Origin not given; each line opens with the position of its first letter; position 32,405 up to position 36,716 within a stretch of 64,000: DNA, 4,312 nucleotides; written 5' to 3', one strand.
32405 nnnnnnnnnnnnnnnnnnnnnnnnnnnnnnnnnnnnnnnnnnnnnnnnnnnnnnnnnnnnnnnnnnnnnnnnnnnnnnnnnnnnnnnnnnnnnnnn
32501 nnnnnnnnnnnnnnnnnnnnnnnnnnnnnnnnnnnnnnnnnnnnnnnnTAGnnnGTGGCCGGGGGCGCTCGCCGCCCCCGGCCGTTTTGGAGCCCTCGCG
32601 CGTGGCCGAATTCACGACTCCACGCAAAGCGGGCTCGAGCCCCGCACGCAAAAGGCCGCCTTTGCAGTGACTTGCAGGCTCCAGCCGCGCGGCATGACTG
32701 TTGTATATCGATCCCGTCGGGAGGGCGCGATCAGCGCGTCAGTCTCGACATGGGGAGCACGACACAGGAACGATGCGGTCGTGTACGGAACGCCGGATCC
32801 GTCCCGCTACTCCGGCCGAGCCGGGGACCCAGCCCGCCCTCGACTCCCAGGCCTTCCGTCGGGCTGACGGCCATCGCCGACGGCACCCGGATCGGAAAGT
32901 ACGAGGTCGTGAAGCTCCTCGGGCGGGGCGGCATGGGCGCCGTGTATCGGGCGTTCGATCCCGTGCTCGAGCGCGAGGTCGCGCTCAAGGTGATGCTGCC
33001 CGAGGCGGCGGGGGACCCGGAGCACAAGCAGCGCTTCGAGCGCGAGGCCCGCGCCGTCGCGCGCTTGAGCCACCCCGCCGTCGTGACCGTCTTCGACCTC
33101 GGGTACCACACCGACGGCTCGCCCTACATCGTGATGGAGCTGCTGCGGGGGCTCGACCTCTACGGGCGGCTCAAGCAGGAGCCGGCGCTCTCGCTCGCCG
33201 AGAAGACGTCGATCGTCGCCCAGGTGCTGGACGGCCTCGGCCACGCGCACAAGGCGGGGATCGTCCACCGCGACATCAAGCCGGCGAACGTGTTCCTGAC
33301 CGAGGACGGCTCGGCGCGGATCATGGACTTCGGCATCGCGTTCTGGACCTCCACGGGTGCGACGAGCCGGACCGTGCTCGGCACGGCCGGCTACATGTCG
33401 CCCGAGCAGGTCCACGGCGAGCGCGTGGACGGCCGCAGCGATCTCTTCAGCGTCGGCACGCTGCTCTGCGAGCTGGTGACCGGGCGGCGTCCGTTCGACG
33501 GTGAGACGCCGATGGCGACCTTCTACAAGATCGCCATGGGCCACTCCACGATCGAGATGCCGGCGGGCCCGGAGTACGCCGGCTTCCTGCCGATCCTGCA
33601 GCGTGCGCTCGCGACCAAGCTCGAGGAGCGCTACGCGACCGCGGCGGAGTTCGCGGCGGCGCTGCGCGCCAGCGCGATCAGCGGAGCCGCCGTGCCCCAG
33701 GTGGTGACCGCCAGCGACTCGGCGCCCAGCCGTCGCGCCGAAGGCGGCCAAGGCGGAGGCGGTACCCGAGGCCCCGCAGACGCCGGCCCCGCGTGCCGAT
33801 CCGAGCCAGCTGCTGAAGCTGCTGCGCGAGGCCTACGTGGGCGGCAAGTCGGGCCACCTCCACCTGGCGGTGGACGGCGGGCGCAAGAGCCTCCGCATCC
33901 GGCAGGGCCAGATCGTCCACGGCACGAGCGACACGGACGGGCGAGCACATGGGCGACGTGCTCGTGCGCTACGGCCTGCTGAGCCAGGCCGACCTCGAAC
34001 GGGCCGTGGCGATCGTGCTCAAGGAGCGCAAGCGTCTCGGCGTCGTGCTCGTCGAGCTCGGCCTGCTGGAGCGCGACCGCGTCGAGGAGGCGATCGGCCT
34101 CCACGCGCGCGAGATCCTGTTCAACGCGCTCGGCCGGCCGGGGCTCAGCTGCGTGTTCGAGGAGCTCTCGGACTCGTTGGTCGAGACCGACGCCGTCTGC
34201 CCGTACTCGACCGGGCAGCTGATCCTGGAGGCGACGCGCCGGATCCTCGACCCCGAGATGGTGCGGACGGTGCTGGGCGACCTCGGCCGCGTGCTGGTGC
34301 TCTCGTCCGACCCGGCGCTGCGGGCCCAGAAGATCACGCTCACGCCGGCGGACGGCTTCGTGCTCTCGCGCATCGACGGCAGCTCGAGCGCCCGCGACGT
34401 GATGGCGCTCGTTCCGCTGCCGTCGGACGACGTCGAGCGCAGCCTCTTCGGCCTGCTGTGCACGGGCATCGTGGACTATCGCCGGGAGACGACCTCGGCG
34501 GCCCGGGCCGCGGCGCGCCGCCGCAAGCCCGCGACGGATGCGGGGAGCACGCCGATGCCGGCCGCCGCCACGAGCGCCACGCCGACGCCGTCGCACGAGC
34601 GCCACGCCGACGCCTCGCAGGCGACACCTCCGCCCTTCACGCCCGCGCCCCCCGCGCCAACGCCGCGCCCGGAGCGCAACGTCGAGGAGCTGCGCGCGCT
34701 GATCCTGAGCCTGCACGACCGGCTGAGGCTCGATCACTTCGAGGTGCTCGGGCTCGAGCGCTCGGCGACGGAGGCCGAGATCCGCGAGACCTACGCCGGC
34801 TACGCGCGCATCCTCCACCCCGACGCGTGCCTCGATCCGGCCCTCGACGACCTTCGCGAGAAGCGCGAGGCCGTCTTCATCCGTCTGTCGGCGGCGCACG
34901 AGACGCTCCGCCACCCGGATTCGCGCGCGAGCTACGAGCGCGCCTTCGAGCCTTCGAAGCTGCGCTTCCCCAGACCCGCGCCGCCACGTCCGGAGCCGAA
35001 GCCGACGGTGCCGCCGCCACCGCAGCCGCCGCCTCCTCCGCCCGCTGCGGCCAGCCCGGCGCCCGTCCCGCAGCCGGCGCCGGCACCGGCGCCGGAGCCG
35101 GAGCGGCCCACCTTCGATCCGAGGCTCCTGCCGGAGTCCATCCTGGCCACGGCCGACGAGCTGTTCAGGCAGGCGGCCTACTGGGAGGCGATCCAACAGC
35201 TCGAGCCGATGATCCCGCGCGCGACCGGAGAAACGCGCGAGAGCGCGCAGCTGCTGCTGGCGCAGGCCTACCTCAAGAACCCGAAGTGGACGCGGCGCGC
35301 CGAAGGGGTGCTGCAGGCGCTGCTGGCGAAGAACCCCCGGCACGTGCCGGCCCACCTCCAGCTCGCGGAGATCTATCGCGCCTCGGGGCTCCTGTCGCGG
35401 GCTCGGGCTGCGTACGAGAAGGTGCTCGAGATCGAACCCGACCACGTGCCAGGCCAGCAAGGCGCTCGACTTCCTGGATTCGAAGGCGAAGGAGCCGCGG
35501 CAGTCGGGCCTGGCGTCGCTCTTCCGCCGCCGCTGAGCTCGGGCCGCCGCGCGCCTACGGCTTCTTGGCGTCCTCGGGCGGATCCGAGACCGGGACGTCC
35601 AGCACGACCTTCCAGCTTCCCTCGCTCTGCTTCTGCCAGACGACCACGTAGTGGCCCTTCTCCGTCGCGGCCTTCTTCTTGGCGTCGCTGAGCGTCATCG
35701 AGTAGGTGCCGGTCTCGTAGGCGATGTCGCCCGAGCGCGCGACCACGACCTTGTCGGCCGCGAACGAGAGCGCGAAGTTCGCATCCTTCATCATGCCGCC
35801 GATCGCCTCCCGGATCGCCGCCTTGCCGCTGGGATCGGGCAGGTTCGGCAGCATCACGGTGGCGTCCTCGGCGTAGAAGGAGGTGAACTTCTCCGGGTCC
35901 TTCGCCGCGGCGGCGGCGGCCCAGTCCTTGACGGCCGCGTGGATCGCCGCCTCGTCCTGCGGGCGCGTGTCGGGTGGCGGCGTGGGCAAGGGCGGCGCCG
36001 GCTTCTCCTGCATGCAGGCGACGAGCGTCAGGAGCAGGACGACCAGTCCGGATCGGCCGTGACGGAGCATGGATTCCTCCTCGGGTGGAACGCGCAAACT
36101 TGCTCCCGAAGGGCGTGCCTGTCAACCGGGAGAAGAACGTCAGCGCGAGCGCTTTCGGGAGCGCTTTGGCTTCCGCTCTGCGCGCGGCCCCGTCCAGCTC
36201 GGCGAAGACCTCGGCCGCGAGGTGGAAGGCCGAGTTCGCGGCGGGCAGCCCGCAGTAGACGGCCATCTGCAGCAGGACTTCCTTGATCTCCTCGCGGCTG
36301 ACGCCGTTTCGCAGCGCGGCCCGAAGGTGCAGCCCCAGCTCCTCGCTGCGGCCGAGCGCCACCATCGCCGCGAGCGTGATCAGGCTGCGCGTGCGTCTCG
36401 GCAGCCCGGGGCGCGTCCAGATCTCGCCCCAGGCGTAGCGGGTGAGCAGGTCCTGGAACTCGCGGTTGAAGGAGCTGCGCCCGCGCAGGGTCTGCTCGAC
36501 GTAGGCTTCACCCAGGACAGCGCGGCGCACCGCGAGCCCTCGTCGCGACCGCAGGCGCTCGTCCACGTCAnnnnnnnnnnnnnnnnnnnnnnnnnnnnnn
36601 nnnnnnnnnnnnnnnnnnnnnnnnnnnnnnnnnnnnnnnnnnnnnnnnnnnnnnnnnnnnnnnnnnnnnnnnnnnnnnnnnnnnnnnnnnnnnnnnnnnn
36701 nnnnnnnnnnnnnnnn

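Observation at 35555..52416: Contiguous island for hydroxycinnamate/4-hydroxybenzoate catabolism through protocatechuate and beta-ketoadipate, with transport and regulation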

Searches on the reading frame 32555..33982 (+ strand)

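Call 7: search_protein_families(library=pfam, proteins=[window:32555-33982:+], max_evalue=0.001)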
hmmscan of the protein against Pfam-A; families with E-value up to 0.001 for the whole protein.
window:32555-33982:+ (475 aa): 3 families
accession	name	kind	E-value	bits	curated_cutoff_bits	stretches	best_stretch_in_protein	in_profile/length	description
PF00069.31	Pkinase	-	1.8e-47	162.4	31.7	1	116-330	1-213/263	Protein kinase domain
PF07714.23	PK_Tyr_Ser-Thr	-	7.9e-29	101.2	23.1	1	118-331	3-222/258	Protein tyrosine and serine/threonine kinase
PF03109.22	ABC1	-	0.0006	19.5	22.9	0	184-262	137-214/244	ABC1 atypical kinase-like domain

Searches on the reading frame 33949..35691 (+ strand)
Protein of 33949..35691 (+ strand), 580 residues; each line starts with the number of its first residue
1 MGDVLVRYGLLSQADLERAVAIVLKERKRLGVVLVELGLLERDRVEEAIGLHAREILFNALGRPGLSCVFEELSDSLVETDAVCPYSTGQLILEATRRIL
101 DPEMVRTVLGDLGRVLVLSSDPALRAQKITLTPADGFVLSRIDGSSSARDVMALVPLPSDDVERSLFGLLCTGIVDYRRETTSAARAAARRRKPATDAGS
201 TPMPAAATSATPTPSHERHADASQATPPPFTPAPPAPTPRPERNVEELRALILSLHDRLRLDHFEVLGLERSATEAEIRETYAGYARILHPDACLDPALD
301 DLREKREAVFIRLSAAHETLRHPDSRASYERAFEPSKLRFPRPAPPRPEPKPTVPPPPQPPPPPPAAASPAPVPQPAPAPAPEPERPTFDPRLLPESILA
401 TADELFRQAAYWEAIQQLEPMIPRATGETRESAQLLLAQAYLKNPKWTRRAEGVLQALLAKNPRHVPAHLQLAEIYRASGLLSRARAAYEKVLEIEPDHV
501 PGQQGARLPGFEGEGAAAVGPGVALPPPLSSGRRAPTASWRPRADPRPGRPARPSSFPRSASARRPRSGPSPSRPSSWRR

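Call 7: search_protein_families(library=pfam, proteins=[window:33949-35691:+], max_evalue=0.001)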
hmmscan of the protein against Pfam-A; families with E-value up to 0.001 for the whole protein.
window:33949-35691:+ (580 aa): 8 families
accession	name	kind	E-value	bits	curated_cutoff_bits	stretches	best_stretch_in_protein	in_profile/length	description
PF00226.36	DnaJ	-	4.6e-11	43.1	27.8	1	262-330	1-63/63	DnaJ domain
PF14559.12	TPR_19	-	3.3e-07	31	25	1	450-501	9-59/68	Tetratricopeptide repeat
PF13432.12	TPR_16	-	7.7e-06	26.7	32.7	1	435-498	1-63/65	Tetratricopeptide repeat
PF13181.12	TPR_8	-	3.8e-05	24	25.7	1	467-499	2-34/34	Tetratricopeptide repeat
PF13428.12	TPR_14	-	3.9e-05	24.4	23.5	0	468-500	3-35/44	Tetratricopeptide repeat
PF00515.34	TPR_1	-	0.00016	21.8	27.8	1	467-499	2-34/34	Tetratricopeptide repeat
PF07719.23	TPR_2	-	0.0002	21.7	27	1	468-499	3-34/34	Tetratricopeptide repeat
PF13431.12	TPR_17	-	0.00036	21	24.4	0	456-486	3-33/34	Tetratricopeptide repeat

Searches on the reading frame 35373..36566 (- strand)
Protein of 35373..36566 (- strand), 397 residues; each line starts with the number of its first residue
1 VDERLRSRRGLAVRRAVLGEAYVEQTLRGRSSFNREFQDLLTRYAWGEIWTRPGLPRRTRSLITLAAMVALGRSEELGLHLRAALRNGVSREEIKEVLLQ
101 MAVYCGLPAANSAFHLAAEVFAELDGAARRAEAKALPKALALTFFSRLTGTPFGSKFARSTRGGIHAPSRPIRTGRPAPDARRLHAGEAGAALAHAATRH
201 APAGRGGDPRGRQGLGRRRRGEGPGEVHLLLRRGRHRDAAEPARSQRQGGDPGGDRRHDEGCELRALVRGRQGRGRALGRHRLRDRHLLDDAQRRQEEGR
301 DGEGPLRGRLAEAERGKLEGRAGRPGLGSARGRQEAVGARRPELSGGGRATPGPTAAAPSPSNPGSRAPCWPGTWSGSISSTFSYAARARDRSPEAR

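Call 6: search_protein_families(library=pfam, proteins=[window:35373-36566:-], max_evalue=0.001)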
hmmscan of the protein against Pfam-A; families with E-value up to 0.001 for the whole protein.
window:35373-36566:- (397 aa): 1 family
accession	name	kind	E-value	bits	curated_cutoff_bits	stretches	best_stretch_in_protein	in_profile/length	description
PF02627.25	CMD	-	1.4e-27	95.9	23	1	36-119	2-84/84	Carboxymuconolactone decarboxylase family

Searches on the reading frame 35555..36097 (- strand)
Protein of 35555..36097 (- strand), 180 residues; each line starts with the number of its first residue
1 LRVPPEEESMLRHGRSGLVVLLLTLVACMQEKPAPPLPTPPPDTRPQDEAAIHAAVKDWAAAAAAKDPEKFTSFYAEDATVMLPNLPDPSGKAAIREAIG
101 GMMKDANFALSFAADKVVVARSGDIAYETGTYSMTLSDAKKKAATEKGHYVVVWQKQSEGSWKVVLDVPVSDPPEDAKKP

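Call 7: search_protein_families(library=pfam, proteins=[window:35555-36097:-], max_evalue=0.001)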
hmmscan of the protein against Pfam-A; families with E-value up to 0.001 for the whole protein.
window:35555-36097:- (180 aa): 5 families
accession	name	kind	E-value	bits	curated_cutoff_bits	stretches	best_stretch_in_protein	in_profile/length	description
PF14534.12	DUF4440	-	9.7e-15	55.4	25.2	1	52-164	1-107/107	Domain of unknown function (DUF4440)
PF13577.12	SnoaL_4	-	2.3e-09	37.8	24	1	47-164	4-122/126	SnoaL-like domain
PF12680.13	SnoaL_2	-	1.3e-08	35.7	27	1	56-156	1-94/102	SnoaL-like domain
PF13474.12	SnoaL_3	-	2.9e-07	31.3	22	1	52-165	1-112/121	SnoaL-like domain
PF08332.16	CaMKII_AD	-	2.4e-05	24.9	22.1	1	50-165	3-120/128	Calcium/calmodulin dependent protein kinase II association domain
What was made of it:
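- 35555..36097 (-): DUF4440/SnoaL-like (NTF2-fold) protein, 180 aa, downstream of pcaC. A TTGACA hexamer lies in the gap between them. Whether it belongs to the cluster is uncertain. Pfam DUF4440 and SnoaL families (call 7).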

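Call 15: search_protein_families(library=ncbifam, proteins=[window:35555-36097:-], max_evalue=0.00001)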
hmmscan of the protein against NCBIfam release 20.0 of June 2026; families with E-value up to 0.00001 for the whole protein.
window:35555-36097:- (180 aa): 1 family
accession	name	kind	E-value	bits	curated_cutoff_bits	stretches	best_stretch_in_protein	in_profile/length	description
TIGR02246.1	TIGR02246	subfamily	1.6e-12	47.5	33.95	1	48-164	2-118/128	SgcJ/EcaC family oxidoreductase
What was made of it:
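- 35555..36097 (-): TIGR02246, 47.5 bits (call 15).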

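Call 78: search_protein_families(library=ncbifam, proteins=[window:35555-36097:-], max_evalue=1e-20)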
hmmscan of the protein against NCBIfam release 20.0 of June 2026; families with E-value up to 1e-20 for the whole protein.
window:35555-36097:- (180 aa): 0 families
